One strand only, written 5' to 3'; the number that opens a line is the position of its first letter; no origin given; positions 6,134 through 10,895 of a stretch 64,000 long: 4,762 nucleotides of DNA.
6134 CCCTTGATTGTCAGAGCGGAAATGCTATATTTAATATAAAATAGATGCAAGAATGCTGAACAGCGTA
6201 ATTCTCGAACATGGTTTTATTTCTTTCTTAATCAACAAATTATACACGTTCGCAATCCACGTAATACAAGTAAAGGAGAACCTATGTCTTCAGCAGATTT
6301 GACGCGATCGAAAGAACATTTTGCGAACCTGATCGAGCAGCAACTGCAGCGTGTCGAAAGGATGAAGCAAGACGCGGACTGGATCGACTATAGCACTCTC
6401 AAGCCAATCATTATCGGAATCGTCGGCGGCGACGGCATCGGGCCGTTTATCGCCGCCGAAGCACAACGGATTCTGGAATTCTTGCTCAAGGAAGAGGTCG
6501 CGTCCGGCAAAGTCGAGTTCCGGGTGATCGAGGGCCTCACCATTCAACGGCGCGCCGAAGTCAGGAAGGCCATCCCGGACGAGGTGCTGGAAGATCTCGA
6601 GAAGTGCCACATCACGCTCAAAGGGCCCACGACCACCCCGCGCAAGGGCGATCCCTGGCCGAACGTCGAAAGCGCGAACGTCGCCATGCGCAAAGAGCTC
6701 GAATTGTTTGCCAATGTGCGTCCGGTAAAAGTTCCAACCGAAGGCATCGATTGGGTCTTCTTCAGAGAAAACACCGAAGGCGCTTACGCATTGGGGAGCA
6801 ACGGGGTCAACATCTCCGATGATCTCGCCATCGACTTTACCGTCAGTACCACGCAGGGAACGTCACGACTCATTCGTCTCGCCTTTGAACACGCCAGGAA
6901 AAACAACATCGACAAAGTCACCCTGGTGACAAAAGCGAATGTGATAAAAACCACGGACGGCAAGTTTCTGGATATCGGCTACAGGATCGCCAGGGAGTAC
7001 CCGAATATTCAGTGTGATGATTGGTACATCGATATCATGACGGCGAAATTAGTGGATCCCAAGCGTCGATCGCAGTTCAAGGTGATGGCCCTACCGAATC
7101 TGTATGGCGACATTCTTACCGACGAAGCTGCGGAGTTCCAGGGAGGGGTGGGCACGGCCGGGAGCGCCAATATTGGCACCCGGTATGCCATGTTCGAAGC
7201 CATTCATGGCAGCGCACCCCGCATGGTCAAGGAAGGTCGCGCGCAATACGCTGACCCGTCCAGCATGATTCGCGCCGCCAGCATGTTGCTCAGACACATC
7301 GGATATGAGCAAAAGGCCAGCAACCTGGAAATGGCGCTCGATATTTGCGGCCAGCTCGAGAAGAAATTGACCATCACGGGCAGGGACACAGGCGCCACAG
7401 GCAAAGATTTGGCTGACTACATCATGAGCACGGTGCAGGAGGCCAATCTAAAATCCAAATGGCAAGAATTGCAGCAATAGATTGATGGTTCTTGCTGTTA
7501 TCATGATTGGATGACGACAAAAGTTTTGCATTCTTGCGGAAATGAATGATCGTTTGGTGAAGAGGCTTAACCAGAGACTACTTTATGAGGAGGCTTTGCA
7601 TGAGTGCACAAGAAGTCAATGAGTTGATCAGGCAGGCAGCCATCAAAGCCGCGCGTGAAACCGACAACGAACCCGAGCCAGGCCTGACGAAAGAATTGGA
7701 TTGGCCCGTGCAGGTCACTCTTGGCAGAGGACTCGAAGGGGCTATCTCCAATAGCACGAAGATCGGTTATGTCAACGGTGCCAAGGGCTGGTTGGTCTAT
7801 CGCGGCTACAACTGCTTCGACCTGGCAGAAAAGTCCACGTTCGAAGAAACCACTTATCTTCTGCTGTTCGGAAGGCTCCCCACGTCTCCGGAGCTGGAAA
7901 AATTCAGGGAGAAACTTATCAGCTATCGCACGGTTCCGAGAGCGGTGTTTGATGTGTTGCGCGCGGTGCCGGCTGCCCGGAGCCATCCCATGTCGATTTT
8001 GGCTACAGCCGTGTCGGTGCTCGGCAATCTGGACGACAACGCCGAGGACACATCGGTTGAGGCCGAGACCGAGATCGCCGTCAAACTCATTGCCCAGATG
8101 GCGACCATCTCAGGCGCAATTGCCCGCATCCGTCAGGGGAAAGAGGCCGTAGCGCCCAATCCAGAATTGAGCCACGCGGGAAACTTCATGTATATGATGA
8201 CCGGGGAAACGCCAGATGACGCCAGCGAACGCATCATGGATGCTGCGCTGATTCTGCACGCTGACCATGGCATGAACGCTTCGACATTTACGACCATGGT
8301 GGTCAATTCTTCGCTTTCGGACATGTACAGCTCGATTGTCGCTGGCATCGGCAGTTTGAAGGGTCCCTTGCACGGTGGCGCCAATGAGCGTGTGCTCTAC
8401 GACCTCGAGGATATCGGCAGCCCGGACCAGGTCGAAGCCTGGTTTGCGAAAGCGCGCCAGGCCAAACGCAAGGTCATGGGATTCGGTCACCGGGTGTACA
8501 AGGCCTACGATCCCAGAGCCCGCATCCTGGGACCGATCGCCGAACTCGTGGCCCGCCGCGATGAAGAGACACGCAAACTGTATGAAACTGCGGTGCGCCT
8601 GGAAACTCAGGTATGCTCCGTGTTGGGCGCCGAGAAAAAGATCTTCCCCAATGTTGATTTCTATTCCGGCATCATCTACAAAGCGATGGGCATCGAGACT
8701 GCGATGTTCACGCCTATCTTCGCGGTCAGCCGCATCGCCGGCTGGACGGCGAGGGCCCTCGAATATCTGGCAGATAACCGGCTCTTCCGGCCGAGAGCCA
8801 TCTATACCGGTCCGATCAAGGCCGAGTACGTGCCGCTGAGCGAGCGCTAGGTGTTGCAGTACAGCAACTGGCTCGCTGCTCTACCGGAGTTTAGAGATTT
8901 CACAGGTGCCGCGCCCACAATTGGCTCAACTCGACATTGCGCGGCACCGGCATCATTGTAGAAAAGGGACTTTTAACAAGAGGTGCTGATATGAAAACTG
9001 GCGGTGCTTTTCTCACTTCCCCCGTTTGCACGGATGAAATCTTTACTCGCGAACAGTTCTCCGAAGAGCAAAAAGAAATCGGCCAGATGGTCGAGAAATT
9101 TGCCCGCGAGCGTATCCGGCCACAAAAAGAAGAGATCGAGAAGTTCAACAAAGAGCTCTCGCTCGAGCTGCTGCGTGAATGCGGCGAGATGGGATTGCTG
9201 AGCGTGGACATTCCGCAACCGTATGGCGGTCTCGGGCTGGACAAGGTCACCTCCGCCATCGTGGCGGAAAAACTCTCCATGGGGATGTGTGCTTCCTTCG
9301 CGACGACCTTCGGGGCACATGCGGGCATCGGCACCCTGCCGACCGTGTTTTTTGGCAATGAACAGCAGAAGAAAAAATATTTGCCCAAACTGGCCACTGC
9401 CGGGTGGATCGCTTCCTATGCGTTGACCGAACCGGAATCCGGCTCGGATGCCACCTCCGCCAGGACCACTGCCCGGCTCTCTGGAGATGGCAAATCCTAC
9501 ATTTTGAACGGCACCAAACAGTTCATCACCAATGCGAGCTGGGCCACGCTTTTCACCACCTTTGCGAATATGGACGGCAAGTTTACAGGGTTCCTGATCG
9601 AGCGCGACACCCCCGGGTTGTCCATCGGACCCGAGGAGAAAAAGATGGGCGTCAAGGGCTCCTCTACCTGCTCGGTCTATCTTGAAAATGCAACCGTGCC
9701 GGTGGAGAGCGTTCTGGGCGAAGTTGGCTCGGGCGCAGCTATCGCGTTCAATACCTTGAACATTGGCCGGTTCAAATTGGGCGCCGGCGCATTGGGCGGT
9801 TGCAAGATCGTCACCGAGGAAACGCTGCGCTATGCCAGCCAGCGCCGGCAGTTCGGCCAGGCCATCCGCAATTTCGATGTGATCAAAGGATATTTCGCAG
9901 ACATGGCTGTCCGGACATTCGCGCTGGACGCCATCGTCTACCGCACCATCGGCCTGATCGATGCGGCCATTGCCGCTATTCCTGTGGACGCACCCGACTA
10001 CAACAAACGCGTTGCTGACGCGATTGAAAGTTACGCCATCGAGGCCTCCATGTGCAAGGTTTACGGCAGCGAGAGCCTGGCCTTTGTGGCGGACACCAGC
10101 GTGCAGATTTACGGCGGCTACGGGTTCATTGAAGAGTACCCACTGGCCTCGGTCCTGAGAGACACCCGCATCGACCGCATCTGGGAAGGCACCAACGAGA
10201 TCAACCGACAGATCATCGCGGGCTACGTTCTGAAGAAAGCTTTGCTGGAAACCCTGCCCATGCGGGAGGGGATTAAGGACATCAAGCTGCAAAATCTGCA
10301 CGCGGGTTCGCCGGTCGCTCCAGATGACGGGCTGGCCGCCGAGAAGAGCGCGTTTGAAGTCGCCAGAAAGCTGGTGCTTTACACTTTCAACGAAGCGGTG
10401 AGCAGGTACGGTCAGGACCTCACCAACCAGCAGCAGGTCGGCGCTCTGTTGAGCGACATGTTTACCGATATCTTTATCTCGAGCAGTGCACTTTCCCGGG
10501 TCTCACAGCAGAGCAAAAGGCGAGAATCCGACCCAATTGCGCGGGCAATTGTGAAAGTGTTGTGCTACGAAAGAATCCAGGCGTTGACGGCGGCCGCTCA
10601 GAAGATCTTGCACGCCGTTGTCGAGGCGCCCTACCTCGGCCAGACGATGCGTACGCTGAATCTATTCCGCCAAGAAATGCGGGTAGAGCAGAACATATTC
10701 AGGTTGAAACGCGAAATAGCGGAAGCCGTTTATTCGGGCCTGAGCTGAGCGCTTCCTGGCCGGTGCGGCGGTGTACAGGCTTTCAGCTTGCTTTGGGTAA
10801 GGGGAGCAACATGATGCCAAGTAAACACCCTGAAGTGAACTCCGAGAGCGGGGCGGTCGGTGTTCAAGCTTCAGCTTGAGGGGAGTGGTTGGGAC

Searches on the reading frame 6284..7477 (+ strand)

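Call 53: search_protein_families(library=pfam, proteins=[window:6284-7477:+], max_evalue=0.00001)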
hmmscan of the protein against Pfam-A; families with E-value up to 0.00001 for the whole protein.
window:6284-7477:+ (398 aa): 1 family
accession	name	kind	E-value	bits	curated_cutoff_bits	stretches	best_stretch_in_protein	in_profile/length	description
PF00180.25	Iso_dh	-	8.3e-65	219.7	27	1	44-353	2-320/348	Isocitrate/isopropylmalate dehydrogenase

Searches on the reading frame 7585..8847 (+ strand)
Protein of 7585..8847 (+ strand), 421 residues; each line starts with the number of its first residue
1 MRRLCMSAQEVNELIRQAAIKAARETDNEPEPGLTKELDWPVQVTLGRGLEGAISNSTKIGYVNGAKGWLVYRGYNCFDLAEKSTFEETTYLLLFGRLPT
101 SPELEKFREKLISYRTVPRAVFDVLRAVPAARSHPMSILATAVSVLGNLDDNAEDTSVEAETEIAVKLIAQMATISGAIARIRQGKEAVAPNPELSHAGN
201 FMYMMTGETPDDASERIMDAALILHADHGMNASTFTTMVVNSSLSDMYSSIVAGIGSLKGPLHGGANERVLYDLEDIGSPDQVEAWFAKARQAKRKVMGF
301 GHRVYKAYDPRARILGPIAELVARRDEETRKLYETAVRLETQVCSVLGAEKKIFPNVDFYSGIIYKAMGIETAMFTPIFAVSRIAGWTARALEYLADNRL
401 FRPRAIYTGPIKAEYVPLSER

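Call 53: search_protein_families(library=pfam, proteins=[window:7585-8847:+], max_evalue=0.00001)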
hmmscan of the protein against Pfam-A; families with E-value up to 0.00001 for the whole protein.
window:7585-8847:+ (421 aa): 1 family
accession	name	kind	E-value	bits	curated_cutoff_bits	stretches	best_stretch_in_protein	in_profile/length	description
PF00285.26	Citrate_synt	-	3e-131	438.1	27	1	49-404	1-357/357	Citrate synthase, C-terminal domain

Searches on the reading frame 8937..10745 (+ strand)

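Call 53: search_protein_families(library=pfam, proteins=[window:8937-10745:+], max_evalue=0.00001)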
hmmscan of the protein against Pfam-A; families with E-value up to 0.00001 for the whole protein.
window:8937-10745:+ (603 aa): 4 families
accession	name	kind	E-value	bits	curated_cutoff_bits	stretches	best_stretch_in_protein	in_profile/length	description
PF00441.29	Acyl-CoA_dh_1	-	2.1e-37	129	22.4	1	264-428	1-146/150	Acyl-CoA dehydrogenase, C-terminal domain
PF02771.21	Acyl-CoA_dh_N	-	4.1e-30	104.9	22.9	1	42-154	1-111/113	Acyl-CoA dehydrogenase, N-terminal domain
PF02770.24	Acyl-CoA_dh_M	-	1.8e-25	89.4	33.3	1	161-251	2-96/97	Acyl-CoA dehydrogenase, middle domain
PF21263.2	Acyl-CoA-dh_C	-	6.6e-12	46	27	1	476-564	2-84/96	Acyl-CoA dehydrogenase, C-terminal domain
